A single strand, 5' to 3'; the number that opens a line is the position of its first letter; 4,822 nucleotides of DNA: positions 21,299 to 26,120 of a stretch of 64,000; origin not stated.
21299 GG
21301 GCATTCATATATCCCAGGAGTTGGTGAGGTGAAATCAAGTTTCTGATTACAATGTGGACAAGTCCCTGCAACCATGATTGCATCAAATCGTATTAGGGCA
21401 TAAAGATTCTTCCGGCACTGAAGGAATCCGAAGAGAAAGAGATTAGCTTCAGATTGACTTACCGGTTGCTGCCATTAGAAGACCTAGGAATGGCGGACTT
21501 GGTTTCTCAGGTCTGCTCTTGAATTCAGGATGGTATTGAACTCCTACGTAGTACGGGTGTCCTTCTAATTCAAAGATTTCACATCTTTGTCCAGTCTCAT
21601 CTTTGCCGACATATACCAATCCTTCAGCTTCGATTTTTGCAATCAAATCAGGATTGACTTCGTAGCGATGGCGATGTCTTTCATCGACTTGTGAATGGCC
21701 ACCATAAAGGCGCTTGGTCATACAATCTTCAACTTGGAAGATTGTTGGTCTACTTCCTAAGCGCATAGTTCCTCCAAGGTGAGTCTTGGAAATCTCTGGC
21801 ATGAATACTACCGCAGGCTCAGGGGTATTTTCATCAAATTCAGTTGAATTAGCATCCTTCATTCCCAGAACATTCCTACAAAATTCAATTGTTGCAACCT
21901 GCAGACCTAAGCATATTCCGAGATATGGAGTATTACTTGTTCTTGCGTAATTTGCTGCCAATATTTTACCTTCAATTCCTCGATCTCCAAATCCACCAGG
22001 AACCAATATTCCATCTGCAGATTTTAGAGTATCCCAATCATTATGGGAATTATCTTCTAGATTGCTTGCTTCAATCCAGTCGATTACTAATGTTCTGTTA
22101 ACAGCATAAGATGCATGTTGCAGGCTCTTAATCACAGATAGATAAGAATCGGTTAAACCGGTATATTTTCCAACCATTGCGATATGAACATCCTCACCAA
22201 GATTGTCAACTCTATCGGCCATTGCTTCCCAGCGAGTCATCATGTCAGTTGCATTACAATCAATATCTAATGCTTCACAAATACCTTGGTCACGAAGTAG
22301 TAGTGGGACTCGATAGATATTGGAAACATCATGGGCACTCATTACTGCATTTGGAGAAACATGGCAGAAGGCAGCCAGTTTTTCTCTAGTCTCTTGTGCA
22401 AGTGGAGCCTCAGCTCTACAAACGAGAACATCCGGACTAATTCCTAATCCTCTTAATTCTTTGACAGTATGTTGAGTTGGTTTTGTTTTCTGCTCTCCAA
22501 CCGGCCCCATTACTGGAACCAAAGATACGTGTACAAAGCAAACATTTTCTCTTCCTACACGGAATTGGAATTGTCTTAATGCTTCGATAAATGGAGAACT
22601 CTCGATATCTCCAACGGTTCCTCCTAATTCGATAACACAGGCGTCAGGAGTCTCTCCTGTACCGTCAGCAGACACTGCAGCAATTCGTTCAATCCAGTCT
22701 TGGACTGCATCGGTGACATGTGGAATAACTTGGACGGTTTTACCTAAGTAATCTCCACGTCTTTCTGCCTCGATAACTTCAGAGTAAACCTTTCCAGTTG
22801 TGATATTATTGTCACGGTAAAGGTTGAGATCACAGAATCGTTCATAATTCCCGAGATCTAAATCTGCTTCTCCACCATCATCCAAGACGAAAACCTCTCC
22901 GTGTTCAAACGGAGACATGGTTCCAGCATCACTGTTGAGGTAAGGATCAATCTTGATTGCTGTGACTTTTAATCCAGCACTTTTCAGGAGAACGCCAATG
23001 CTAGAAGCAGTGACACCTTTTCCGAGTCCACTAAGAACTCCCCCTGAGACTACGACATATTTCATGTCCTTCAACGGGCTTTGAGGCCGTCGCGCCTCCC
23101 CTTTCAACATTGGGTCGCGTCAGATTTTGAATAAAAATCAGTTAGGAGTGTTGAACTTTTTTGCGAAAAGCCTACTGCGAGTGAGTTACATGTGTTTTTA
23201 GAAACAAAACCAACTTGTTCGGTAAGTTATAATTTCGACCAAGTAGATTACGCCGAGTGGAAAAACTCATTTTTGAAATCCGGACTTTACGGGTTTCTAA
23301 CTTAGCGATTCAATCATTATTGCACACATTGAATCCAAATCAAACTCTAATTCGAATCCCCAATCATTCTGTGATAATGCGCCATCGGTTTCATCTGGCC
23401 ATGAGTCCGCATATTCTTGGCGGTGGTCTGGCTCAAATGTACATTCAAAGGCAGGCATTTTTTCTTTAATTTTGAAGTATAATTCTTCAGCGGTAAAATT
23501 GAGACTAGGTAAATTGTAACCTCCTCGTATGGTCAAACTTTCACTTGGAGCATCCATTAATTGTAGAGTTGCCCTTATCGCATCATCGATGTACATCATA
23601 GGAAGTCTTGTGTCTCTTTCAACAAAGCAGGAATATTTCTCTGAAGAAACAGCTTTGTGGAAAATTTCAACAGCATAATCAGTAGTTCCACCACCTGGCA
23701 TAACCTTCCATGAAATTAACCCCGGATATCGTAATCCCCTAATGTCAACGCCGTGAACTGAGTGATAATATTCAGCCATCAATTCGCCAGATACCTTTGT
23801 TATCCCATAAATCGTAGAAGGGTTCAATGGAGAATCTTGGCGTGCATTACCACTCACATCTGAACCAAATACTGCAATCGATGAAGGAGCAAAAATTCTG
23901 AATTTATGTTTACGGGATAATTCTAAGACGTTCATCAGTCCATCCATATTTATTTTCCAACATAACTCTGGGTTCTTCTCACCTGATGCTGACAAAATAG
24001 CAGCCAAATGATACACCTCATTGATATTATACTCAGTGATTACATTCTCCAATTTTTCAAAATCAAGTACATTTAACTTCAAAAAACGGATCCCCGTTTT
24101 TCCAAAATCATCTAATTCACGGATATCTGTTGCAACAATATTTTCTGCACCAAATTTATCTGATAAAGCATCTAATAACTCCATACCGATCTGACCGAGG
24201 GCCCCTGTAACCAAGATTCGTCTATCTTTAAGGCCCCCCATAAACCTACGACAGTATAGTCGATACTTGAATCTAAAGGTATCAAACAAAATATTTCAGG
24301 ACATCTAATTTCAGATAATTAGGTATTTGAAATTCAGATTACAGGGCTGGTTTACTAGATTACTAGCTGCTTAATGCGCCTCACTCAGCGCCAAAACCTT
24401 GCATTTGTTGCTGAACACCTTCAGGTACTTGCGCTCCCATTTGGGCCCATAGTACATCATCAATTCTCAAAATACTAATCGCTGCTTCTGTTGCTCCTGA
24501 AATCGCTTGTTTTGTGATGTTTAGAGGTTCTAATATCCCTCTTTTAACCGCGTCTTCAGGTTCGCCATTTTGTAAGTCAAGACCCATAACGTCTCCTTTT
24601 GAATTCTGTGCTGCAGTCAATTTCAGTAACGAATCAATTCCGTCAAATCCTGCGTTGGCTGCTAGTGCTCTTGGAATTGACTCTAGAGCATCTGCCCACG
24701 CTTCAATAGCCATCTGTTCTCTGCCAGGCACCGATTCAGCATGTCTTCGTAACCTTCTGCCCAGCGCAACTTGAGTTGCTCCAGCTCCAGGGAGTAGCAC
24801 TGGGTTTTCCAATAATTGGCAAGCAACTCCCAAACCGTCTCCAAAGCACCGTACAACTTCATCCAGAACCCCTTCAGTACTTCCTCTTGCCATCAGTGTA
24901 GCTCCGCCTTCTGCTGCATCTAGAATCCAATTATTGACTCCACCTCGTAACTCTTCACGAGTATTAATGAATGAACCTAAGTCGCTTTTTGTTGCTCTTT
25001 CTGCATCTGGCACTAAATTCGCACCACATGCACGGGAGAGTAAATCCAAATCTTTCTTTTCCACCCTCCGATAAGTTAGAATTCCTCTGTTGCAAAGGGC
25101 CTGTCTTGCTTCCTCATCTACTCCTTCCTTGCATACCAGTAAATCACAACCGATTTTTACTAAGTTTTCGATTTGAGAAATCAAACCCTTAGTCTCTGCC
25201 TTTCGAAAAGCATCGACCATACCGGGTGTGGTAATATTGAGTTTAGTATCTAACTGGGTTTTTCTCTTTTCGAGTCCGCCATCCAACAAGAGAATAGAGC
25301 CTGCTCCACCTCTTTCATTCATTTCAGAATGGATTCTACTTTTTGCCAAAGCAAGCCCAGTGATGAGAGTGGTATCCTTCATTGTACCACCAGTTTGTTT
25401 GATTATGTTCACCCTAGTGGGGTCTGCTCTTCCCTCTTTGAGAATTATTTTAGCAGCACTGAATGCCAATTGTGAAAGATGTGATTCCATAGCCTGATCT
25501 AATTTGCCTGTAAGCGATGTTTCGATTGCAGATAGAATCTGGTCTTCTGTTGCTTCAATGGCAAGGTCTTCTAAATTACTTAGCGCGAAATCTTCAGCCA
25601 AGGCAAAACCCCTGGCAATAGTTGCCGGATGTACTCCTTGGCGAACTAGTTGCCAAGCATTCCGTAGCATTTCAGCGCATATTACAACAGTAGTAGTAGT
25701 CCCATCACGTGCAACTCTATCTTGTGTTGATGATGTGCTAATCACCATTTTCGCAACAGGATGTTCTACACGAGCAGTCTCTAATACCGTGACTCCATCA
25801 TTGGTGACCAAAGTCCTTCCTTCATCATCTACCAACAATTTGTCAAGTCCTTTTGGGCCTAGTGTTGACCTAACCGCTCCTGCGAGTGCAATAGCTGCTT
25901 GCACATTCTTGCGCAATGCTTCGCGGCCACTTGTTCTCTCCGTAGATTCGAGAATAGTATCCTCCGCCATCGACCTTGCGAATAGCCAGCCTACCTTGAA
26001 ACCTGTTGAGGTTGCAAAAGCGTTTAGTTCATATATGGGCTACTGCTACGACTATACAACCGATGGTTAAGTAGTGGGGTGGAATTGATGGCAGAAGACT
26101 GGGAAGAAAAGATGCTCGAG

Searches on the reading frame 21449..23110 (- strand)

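Call 77: search_protein_families(library=pfam, proteins=[window:21449-23110:-], max_evalue=0.00001)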
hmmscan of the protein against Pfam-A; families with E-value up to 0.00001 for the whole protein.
window:21449-23110:- (553 aa): 2 families
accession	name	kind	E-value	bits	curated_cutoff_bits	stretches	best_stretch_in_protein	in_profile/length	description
PF06418.20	CTP_synth_N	-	1.5e-122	408.5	26.1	1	17-280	1-258/265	CTP synthase N-terminus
PF00117.34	GATase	-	2.2e-39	135.5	22.8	1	319-544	2-187/190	Glutamine amidotransferase class-I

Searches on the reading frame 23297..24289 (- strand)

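Call 77: search_protein_families(library=pfam, proteins=[window:23297-24289:-], max_evalue=0.00001)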
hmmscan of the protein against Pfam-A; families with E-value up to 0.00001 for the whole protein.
window:23297-24289:- (330 aa): 5 families
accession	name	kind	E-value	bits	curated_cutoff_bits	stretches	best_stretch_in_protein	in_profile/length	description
PF01370.27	Epimerase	-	5.3e-28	98.5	20.9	1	25-250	1-230/240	NAD dependent epimerase/dehydratase family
PF16363.11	GDP_Man_Dehyd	-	7.2e-22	78.7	27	1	26-183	1-175/332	GDP-mannose 4,6 dehydratase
PF04321.23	RmlD_sub_bind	-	1.8e-16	60.5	27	1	24-173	2-137/287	RmlD substrate binding domain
PF01073.25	3Beta_HSD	-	1.1e-10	41.5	22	1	26-169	1-154/280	3-beta hydroxysteroid dehydrogenase/isomerase family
PF02719.21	Polysacc_synt_2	-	5.1e-08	32.9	20.2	1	25-176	1-153/293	Polysaccharide biosynthesis protein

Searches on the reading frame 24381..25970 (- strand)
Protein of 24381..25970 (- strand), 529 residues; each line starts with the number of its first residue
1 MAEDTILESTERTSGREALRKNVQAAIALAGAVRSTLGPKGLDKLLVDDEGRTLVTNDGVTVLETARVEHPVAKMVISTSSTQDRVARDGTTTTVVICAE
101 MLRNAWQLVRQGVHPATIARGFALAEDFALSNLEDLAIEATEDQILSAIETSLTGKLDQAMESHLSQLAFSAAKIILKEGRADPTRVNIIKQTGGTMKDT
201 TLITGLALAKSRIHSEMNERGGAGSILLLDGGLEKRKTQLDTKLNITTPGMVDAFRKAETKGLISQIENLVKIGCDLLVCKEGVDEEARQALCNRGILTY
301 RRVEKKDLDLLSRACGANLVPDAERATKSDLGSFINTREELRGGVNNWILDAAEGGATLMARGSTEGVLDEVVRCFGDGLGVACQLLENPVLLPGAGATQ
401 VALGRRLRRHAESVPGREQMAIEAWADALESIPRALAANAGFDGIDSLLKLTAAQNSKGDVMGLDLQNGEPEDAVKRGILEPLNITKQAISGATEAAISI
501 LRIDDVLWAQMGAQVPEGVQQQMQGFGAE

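Call 77: search_protein_families(library=pfam, proteins=[window:24381-25970:-], max_evalue=0.00001)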
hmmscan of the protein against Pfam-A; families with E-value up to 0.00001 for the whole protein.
window:24381-25970:- (529 aa): 1 family
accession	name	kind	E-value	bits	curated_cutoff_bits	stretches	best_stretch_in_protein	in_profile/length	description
PF00118.29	Cpn60_TCP1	-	4.1e-131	438.5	34.3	1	29-509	1-488/490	TCP-1/cpn60 chaperonin family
